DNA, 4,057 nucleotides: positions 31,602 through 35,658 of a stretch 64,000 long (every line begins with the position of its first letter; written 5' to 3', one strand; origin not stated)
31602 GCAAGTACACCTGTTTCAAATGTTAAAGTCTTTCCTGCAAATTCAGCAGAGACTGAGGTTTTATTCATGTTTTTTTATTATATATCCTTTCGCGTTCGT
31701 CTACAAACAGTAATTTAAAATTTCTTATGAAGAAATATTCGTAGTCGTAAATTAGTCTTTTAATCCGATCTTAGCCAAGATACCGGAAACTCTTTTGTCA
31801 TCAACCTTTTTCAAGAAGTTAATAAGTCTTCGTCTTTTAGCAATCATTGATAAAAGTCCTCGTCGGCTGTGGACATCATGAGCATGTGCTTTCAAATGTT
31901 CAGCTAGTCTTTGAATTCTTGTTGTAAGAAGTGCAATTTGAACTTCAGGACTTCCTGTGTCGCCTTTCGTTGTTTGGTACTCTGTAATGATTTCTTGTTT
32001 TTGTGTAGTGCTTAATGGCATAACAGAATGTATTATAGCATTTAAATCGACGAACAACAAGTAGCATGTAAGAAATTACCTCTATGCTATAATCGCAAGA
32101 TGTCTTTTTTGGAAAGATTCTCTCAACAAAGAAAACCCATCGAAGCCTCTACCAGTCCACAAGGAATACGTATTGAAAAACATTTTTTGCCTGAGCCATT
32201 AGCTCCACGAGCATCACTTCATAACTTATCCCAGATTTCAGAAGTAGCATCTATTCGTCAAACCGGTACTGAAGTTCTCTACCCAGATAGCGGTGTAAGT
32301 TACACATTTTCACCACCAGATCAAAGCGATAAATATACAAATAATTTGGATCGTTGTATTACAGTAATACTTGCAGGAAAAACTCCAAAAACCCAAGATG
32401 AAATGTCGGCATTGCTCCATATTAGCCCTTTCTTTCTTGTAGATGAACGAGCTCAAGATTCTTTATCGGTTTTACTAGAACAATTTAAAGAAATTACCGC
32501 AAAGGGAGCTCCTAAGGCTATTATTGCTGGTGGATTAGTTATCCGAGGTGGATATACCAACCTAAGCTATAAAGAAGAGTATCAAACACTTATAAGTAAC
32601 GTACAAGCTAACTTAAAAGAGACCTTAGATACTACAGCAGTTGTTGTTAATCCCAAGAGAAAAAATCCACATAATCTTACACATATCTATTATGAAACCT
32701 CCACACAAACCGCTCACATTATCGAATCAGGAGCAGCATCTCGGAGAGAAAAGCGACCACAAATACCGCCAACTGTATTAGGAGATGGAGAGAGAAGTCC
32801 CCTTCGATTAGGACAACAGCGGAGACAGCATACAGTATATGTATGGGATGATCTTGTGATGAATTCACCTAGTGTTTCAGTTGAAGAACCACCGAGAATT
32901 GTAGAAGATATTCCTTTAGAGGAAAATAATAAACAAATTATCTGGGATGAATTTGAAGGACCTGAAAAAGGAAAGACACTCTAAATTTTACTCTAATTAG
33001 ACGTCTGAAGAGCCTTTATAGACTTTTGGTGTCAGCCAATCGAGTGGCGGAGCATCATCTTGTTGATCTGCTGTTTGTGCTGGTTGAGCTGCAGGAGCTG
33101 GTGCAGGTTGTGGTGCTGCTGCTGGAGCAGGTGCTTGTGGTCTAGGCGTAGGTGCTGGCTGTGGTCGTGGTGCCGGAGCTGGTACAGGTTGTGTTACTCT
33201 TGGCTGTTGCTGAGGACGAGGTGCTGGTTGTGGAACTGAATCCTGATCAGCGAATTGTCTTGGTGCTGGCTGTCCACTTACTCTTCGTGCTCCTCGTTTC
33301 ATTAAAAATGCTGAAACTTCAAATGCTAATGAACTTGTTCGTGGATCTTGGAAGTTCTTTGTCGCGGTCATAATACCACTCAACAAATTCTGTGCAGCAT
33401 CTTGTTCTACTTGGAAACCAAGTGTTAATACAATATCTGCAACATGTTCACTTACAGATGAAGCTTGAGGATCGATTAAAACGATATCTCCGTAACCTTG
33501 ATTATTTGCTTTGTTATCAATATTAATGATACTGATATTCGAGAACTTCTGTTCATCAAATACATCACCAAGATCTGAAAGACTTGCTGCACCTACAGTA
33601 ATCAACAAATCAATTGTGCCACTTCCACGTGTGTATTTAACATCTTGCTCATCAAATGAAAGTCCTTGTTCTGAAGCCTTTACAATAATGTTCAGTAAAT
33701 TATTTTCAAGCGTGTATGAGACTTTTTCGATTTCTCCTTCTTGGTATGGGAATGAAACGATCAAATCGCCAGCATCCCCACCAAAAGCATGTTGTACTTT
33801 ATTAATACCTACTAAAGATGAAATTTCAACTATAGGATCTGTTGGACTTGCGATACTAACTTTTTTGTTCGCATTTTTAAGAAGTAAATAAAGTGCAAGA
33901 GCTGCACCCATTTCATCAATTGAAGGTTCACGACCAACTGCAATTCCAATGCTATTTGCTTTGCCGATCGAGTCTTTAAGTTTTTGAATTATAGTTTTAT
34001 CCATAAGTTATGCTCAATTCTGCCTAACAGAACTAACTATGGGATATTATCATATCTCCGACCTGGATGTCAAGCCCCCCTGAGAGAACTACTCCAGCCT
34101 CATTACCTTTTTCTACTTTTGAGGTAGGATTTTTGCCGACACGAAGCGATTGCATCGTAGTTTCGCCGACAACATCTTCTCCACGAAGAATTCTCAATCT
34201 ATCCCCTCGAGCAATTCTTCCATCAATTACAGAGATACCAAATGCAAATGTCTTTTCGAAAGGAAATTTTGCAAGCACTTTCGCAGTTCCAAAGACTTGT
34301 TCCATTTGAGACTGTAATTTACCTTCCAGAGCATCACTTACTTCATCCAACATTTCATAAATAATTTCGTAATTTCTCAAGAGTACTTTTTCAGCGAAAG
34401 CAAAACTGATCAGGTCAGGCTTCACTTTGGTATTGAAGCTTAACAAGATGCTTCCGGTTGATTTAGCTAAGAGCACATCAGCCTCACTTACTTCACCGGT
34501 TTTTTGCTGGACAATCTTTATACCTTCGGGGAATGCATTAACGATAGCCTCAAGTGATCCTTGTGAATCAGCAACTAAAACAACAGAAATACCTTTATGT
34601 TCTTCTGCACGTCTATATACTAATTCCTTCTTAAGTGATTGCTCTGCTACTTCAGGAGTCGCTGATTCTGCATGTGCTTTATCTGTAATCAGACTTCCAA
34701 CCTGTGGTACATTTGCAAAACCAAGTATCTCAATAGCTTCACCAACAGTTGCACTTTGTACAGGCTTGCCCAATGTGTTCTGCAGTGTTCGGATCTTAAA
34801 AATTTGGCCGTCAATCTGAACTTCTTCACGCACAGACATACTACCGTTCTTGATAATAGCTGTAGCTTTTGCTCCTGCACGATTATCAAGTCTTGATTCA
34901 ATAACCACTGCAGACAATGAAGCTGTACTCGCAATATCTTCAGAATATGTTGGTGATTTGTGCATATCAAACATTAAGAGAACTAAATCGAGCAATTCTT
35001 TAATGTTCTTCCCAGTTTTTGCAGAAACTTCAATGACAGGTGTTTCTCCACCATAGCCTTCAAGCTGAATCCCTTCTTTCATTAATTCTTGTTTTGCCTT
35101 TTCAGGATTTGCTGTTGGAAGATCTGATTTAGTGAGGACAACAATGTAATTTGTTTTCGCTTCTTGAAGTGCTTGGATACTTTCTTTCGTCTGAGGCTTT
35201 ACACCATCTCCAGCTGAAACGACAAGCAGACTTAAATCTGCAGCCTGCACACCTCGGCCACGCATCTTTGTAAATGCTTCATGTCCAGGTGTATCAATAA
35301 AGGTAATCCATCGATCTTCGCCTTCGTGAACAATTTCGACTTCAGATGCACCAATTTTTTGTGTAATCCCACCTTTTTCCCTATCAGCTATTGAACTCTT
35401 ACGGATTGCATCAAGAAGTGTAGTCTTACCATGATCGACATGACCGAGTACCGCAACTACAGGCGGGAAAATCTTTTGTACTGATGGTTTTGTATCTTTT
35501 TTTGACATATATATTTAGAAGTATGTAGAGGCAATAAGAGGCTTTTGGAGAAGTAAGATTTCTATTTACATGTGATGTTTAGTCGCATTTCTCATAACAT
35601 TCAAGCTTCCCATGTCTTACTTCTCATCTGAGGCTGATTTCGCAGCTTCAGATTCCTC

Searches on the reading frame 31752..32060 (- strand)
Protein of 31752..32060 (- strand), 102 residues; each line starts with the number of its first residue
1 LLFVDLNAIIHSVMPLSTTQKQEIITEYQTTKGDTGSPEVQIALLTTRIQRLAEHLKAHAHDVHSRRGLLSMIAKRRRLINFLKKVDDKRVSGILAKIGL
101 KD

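Call 8: search_protein_families(library=pfam, proteins=[window:31752-32060:-], max_evalue=0.0001)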
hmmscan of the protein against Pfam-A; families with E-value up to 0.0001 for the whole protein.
window:31752-32060:- (102 aa): 1 family
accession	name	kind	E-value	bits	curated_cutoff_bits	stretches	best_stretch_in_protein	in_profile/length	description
PF00312.27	Ribosomal_S15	-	1.8e-29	102.2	31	1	21-100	1-80/81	Ribosomal protein S15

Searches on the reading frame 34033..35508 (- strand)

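Call 6: search_protein_families(library=pfam, proteins=[window:34033-35508:-], max_evalue=0.01)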
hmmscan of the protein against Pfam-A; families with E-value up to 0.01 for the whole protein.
window:34033-35508:- (491 aa): 10 families
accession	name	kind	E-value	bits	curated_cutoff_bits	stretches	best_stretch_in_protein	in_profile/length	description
PF00009.33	GTP_EFTU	-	3.8e-38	131.4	26.5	1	18-179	6-185/188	Elongation factor Tu GTP binding domain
PF11987.13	IF-2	-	5e-20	72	27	1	289-390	9-116/117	Translation-initiation factor 2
PF22042.2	EF-G_D2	-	3.1e-11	43.7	27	1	198-275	2-82/84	Elongation factor G domain 2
PF01926.29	MMR_HSR1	-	6.5e-11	42.8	21.9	1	18-127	2-113/113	50S ribosome-binding GTPase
PF00071.28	Ras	-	1.5e-06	28.3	21.6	1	18-175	2-155/162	Ras family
PF00350.29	Dynamin_N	-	3.3e-05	24.4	27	0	18-52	1-35/168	Dynamin family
PF03144.31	GTP_EFTU_D2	-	6.9e-05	23.6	30.3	1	425-487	6-72/73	Elongation factor Tu domain 2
PF03193.22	RsgA_GTPase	-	0.00036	20.8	30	0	92-174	25-102/174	RsgA GTPase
PF08477.19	Roc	-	0.00038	21.1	27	1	18-128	2-118/119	Ras of Complex, Roc, domain of DAPkinase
PF10662.15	PduV-EutP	-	0.0023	18.2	21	0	19-174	5-139/143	Ethanolamine utilisation - propanediol utilisation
